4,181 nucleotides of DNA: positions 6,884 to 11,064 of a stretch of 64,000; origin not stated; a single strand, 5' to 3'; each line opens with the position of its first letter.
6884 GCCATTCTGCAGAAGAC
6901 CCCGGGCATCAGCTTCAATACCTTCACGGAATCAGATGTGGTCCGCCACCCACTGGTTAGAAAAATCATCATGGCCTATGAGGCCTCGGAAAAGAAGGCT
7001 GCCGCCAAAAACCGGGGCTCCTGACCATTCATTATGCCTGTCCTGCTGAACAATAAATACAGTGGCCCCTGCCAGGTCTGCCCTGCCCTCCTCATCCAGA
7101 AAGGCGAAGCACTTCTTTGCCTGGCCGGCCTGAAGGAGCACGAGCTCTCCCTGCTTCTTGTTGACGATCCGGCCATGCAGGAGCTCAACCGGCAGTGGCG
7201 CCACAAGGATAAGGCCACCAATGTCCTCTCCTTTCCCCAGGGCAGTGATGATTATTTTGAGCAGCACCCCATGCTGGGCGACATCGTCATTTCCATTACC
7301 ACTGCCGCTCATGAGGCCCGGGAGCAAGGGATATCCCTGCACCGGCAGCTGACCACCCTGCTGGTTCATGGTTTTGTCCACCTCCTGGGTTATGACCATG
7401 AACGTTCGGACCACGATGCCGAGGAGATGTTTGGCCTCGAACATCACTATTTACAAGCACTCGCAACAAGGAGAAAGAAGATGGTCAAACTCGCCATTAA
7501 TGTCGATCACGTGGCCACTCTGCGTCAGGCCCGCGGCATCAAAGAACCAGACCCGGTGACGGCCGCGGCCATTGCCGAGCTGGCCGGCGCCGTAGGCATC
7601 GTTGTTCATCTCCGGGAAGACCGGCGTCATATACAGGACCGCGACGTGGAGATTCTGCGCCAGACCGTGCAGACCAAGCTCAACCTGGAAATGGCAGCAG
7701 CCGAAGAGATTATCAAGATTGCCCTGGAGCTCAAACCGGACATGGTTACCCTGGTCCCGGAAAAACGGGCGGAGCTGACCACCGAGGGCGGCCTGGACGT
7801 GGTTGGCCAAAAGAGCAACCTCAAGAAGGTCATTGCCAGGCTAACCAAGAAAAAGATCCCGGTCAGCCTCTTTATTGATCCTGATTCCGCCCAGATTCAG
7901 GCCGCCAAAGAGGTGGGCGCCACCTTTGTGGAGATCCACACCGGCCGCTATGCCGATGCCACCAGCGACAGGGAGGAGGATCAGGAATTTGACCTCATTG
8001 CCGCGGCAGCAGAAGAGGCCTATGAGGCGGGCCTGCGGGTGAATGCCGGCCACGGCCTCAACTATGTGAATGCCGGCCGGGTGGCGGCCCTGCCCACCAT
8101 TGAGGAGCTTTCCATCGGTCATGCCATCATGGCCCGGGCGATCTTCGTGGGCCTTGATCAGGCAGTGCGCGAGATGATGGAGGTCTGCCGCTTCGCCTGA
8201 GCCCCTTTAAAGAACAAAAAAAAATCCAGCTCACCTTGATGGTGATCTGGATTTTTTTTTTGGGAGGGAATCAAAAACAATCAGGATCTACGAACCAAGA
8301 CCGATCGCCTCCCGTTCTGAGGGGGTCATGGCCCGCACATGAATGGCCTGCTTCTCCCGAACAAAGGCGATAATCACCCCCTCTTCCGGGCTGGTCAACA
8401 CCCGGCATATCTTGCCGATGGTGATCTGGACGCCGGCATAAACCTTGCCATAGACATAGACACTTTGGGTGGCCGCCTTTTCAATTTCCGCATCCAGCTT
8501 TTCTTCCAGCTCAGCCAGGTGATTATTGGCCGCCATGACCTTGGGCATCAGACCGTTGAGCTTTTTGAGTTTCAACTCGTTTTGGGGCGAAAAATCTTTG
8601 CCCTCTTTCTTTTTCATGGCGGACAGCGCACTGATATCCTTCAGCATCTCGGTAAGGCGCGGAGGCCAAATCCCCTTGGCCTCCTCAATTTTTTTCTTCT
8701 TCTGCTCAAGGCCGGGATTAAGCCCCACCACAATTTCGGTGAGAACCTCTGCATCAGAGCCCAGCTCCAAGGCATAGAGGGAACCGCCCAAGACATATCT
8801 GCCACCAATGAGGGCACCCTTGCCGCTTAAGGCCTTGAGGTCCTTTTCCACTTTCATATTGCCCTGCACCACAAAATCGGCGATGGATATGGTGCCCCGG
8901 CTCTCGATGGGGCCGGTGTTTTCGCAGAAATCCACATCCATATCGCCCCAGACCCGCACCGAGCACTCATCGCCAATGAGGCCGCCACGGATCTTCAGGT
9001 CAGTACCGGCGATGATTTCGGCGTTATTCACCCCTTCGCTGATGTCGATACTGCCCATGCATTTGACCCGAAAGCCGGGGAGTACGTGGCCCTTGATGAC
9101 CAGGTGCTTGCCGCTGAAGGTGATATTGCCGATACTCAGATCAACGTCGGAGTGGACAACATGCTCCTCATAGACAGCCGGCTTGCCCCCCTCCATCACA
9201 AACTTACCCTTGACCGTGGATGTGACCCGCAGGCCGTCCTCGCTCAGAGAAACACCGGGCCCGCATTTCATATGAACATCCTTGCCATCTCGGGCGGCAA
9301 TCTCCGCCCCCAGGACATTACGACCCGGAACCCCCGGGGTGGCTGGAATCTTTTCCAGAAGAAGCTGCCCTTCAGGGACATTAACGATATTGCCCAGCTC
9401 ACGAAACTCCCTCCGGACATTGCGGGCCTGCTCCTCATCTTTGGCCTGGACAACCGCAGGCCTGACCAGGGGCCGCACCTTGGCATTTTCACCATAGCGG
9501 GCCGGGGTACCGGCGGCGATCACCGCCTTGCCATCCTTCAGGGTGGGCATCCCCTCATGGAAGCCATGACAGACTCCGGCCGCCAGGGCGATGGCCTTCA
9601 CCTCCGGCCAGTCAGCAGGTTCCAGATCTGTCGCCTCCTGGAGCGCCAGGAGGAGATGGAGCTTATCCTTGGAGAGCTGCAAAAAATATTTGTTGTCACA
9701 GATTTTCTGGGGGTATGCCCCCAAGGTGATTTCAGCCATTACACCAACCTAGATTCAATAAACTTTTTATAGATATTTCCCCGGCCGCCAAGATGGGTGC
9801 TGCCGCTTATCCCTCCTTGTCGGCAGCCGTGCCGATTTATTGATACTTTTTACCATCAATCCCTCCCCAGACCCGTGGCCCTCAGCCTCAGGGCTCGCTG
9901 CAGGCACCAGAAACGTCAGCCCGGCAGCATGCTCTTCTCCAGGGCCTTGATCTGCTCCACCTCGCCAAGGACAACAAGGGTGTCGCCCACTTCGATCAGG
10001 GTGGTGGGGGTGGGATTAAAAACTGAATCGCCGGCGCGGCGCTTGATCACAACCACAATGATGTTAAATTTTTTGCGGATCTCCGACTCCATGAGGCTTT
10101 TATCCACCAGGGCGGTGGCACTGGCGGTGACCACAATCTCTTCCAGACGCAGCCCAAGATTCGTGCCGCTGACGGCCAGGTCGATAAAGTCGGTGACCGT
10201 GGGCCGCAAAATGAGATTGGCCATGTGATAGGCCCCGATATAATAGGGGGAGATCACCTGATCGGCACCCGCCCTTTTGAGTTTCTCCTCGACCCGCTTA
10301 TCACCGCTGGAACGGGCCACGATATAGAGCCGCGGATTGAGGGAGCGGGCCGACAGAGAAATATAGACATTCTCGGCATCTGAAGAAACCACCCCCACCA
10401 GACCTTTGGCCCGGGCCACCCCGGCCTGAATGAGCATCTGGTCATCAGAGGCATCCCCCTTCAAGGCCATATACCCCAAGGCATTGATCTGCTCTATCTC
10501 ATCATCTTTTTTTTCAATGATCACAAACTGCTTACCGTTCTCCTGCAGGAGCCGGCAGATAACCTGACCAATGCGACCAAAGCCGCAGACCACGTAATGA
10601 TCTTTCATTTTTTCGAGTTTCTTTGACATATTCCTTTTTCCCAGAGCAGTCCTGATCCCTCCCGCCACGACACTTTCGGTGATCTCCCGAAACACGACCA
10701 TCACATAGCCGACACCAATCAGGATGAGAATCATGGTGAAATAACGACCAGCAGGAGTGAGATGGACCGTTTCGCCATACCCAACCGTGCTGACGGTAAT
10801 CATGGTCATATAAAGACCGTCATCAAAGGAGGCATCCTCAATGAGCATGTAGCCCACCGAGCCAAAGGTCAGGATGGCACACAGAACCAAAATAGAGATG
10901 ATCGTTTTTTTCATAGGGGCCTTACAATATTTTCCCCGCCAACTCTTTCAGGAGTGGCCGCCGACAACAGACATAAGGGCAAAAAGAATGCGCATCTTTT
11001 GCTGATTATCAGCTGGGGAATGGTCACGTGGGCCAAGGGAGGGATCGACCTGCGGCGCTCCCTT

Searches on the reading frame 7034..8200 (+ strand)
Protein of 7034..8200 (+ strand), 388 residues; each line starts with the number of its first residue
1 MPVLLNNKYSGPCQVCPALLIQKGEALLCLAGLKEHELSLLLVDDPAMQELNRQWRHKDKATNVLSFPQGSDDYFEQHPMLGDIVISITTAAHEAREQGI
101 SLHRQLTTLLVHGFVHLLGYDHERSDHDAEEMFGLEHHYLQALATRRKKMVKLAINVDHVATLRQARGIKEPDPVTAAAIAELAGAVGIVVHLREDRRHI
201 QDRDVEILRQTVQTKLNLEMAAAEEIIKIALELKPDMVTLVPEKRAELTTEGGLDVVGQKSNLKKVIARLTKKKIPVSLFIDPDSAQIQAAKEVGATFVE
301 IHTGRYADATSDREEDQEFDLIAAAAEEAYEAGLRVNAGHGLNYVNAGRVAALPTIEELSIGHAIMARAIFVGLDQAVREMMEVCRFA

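Call 76: search_protein_families(library=pfam, proteins=[window:7034-8200:+], max_evalue=0.00001)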
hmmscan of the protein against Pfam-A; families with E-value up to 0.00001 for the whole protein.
window:7034-8200:+ (388 aa): 2 families
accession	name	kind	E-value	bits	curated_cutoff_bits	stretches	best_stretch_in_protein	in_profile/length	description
PF03740.19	PdxJ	-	1.6e-101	338.8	24.5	1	152-384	1-233/234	Pyridoxal phosphate biosynthesis protein PdxJ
PF02130.23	YbeY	-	2e-34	118.6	25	1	34-142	26-128/129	Endoribonuclease YbeY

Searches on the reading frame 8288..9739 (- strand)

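Call 55: search_protein_families(library=pfam, proteins=[window:8288-9739:-], max_evalue=0.001)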
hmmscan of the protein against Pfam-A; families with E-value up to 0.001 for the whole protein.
window:8288-9739:- (483 aa): 2 families
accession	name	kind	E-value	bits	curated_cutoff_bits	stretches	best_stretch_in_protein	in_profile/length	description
PF03961.19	FapA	-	1.4e-43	149.9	31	1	194-461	4-268/272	Flagellar Assembly Protein A beta solenoid domain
PF20250.3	FapA_N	-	1.1e-30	106.7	27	1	20-183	3-176/178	Flagellar Assembly Protein A N-terminal region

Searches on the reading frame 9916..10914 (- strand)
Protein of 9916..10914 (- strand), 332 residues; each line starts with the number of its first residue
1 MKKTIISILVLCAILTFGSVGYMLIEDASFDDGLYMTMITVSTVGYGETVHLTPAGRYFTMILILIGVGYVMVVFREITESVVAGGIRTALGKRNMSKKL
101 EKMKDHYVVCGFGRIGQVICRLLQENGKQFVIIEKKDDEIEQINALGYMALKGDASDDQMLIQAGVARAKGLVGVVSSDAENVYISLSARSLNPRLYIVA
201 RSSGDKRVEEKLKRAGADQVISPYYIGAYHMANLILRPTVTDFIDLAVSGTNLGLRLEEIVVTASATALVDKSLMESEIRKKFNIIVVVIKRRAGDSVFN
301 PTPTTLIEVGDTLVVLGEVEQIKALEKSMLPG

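Call 55: search_protein_families(library=pfam, proteins=[window:9916-10914:-], max_evalue=0.001)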
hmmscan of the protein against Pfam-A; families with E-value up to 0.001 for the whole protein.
window:9916-10914:- (332 aa): 3 families
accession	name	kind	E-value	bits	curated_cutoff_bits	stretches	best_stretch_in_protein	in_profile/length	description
PF02254.24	TrkA_N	-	2.1e-32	112.3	23.8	1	107-223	1-116/116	TrkA-N domain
PF07885.22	Ion_trans_2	-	3.7e-17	62.4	22.5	1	10-82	2-77/79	Ion channel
PF02080.26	TrkA_C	-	2.7e-14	53.3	27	1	257-328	1-69/71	TrkA-C domain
